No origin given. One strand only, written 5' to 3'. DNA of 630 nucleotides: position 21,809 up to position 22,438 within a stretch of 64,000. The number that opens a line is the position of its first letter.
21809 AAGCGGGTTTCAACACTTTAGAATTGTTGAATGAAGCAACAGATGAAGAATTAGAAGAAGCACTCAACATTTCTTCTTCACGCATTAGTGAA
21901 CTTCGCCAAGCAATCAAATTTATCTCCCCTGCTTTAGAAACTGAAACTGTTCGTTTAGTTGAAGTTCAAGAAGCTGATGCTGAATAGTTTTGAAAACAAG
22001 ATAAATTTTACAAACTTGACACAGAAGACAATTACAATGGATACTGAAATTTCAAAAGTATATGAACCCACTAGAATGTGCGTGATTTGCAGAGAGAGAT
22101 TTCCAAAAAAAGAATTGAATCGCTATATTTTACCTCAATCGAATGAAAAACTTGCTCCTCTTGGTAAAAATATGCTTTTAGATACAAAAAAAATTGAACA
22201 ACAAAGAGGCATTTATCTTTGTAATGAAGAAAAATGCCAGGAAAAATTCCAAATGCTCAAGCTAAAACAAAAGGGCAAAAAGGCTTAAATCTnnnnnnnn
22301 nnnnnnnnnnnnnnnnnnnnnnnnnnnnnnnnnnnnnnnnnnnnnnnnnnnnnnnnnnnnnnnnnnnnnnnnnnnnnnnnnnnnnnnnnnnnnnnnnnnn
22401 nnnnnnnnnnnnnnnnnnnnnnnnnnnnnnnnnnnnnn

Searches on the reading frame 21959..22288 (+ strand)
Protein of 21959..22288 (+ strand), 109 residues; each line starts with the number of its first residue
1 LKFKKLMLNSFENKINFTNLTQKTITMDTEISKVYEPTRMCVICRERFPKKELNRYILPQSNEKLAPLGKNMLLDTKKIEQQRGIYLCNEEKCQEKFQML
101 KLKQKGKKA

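Call 97: search_protein_families(library=pfam, proteins=[window:21959-22288:+], max_evalue=0.001)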
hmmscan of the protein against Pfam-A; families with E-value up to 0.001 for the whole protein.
window:21959-22288:+ (109 aa): 1 family
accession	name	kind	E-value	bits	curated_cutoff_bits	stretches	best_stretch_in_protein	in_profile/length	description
PF04296.18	YlxR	-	8.6e-10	38.8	26.9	1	39-98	1-52/75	Protein of unknown function (DUF448)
